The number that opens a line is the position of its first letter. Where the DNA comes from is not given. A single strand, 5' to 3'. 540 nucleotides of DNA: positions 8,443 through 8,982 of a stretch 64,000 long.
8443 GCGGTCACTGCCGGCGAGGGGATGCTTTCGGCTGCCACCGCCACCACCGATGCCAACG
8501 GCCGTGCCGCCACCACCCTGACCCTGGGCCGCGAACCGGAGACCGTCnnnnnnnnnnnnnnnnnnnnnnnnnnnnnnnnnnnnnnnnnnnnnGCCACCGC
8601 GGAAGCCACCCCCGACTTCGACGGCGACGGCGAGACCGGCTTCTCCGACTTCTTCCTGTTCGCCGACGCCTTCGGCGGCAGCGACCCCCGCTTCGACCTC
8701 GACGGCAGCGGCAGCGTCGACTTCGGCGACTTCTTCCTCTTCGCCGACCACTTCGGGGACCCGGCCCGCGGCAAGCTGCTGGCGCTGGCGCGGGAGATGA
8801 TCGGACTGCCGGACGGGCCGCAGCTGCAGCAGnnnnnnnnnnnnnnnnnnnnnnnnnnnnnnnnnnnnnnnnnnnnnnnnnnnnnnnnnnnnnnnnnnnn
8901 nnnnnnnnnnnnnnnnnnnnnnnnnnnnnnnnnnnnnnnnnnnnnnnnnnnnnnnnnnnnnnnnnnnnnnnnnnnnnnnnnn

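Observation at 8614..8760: Dockerin-like double calcium-binding loop in a T9SS cargo protein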

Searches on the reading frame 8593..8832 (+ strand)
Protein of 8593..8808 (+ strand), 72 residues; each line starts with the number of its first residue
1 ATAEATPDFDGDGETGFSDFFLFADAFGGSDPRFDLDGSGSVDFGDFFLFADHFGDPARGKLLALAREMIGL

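Call 6: search_protein_families(library=pfam, proteins=[window:8593-8808:+], max_evalue=10)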
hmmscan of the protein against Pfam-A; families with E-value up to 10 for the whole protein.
seq(72 aa): 3 families
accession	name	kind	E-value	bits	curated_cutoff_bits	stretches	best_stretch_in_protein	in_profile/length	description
PF00036.39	EF-hand_1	-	0.066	13.2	25.4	1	34-49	9-24/29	EF hand domain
PF13833.12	EF-hand_8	-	0.77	10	28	1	34-48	34-48/54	EF-hand domain pair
PF13405.12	EF-hand_6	-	2.9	8.3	25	1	33-50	8-25/30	EF-hand domain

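Call 7: search_solved_structures(query=window:8593-8808:+, max_evalue=10, show_alignments=3)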
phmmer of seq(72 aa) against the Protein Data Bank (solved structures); distinct sequences matched with E-value up to 10: 172 (the best 60 are shown).
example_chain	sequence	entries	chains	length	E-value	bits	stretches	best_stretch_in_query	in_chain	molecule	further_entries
2y3n_B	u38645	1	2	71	0.011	19.4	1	7-58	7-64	CELLULOSOMAL FAMILY-48 PROCESSIVE GLYCOSIDE HYDROLASE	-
6tz8_B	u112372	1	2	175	0.012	19.3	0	33-65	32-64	Calcineurin subunit B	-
7nqc_A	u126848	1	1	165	0.017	18.8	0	7-30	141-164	Calmodulin-1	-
2p6b_B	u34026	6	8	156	0.027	18.2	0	34-54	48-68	Calcineurin subunit B isoform 1 | Calcineurin subunit B type 1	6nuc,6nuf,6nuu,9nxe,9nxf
3ll8_B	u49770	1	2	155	0.029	18.1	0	34-54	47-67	Calcineurin subunit B type 1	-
1mf8_B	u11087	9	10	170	0.032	18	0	34-54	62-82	CALCINEURIN B SUBUNIT ISOFORM 1 | Calcineurin subunit B type 1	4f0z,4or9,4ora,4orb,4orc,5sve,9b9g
1aui_B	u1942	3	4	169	0.042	17.6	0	34-54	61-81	SERINE/THREONINE PHOSPHATASE 2B | CALCINEURIN B SUBUNIT ISOFORM 1 | SERINE/THREONINE PHOSPHATASE B2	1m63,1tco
7xni_C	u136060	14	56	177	0.044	17.5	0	7-42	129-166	Calmodulin-3 | Calmodulin-1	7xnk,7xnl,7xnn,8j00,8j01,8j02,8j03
6tz6_B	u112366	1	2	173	0.049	17.3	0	34-54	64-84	Calcineurin subunit B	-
2f2o_A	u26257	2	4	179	0.063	17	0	7-30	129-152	Calmodulin fused with calmodulin-binding domain of calcineurin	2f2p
4e50_A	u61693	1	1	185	0.069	16.9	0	7-30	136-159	Calmodulin, Linker, IQ motif of Neurogranin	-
3qrx_A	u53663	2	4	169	0.071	16.8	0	33-50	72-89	Centrin | Caltractin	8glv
4e53_A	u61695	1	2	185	0.079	16.7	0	7-30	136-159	Calmodulin, Linker, IQ motif of Neuromodulin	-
9jqi_A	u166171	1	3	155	0.081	16.7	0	34-49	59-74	Calmodulin-1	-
3wfn_B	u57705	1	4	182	0.083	16.6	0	7-30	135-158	Calmodulin, Sodium channel protein type 8 subunit alpha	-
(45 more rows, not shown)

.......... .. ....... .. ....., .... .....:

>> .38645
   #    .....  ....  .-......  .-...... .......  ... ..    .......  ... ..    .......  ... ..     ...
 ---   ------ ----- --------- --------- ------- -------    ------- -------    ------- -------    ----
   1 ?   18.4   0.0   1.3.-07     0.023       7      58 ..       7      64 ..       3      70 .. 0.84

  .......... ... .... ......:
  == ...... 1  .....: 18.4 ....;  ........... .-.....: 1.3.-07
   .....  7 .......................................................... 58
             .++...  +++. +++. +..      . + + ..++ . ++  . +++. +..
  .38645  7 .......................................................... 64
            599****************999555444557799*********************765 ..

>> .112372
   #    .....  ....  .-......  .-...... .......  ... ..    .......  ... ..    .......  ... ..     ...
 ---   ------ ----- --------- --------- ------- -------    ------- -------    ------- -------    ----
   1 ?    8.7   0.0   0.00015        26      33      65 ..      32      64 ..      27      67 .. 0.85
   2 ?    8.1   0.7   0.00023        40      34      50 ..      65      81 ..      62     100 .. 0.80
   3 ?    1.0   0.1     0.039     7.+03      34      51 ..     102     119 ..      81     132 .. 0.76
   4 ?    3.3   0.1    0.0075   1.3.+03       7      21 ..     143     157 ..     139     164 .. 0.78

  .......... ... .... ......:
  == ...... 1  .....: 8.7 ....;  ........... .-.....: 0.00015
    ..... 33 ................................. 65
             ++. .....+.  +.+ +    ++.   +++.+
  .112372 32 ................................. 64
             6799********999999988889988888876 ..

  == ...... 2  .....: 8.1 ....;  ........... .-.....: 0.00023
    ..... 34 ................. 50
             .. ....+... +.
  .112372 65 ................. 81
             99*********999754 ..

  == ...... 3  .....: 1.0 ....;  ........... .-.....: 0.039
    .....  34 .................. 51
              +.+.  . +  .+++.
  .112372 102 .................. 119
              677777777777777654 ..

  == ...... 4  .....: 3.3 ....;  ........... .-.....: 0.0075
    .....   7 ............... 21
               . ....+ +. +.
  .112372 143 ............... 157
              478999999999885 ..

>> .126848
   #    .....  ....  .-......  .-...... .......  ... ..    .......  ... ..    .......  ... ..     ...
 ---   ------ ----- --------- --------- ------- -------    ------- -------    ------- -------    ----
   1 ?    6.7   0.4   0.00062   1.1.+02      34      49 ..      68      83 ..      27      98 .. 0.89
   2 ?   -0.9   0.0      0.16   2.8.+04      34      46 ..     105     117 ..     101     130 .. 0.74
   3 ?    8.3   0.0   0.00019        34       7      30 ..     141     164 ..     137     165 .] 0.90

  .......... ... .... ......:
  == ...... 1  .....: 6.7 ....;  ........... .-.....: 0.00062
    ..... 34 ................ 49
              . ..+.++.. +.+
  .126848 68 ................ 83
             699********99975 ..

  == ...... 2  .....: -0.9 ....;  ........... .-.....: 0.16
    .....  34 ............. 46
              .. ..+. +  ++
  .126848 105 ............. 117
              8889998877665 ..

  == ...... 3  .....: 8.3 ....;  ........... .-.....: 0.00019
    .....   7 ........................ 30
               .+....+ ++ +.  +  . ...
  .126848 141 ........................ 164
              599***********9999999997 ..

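Call 40: predict_structure(alignment_id=A3)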
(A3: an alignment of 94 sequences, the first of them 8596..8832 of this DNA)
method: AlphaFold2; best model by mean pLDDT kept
length: 79 residues; sequences in the alignment: 94
mean_pLDDT: 89.3   pTM: 0.79
mean pLDDT of the five models: 89.3, 89.3, 88.7, 88.1, 84.2
residues with pLDDT >= 90: 66; 70-90: 4; 50-70: 6; < 50: 3
segments of 3 or more residues with pLDDT < 50: none
pLDDT, mean of each block of 10 residues (from residue 1): 79 95 97 95 95 93 95 63
secondary structure, 60 per line:
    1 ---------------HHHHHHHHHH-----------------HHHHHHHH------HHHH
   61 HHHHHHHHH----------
elements in order: H16-25 H43-50 H57-69

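Call 42: fold_search(model_id=the predicted structure, library=pdb)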
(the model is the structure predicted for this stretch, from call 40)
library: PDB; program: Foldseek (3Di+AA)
matches with E <= 10: 22; with E <= 0.001: 0
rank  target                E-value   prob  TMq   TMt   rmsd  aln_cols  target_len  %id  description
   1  2y3n_B                1.8e-02  1.00  0.56  0.73   2.7        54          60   28  Type II cohesin-dockerin domain from Bacteroides cellolosolvens (released 2012-01-11)
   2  2ozn_B                3.0e-01  0.99  0.56  0.35   2.0        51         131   25  The Cohesin-Dockerin Complex of NagJ and NagH from Clostridium perfringens (released 2008-05-06)
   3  4wi0_B                8.5e-01  0.66  0.45  0.24   5.0        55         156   27  Crystal structure of Coh3ScaB-XDoc_M2ScaA complex: A C-terminal interface mutant of type II Cohesin-X-Dockerin complex (released 2015-10-07)
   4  5m0y_B                9.1e-01  0.72  0.46  0.24   4.7        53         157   17  Crystal Structure of the CohScaA-XDocCipB type II complex from Clostridium thermocellum at 1.5Angstrom resolution (released 2017-09-06)
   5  2ccl_B                9.6e-01  0.72  0.47  0.56   3.3        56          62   25  THE S45A, T46A MUTANT OF THE TYPE I COHESIN-DOCKERIN COMPLEX FROM THE CELLULOSOME OF CLOSTRIDIUM THERMOCELLUM (released 2007-02-13)
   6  8x39_B                1.7e+00  0.51  0.52  0.32   3.7        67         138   22  Crystal structure of cellulosomal double-dockerin module of Clo1313_0689 from Clostridium thermocellum (released 2024-04-03)
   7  2vn5_B                3.5e+00  0.47  0.51  0.68   2.0        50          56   16  The Clostridium cellulolyticum dockerin displays a dual binding mode for its cohesin partner (released 2008-05-20)
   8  6kgf_D                4.2e+00  0.38  0.49  0.61   2.9        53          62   19  Crystal structure of CaDoc0917(R16D)-CaCohA2 complex at pH 8.2 (released 2020-07-08)
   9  2p6b_B                4.2e+00  0.04  0.25  0.16  11.4        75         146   23  Crystal Structure of Human Calcineurin in Complex with PVIVIT Peptide (released 2007-06-05)
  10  6kgc_B                4.4e+00  0.33  0.51  0.65   2.8        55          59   18  Crystal structure of CaDoc0917(R49D)-CaCohA2 complex at pH 5.4 (released 2020-07-08)
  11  7qvb_A                5.3e+00  0.06  0.24  0.10   6.8        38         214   24  Crystal structure of the DNA-binding protein DdrC from Deinococcus radiodurans (released 2022-06-22)
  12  2vn5_D                6.4e+00  0.28  0.51  0.68   2.1        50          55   16  The Clostridium cellulolyticum dockerin displays a dual binding mode for its cohesin partner (released 2008-05-20)
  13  2opo_A                6.4e+00  0.03  0.27  0.27   8.3        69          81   25  Crystal structure of the calcium-binding pollen allergen Che a 3 (released 2007-02-06)
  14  8ahy_B                6.4e+00  0.02  0.23  0.13  11.5        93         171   14  X-ray structure of human NCS-1 bound to Ric-8A (released 2023-12-13)
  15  6kg9_MODEL_1_A        7.7e+00  0.11  0.42  0.48   4.6        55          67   20  Solution structure of CaDoc0917 from Clostridium acetobutylicum (released 2020-07-08)
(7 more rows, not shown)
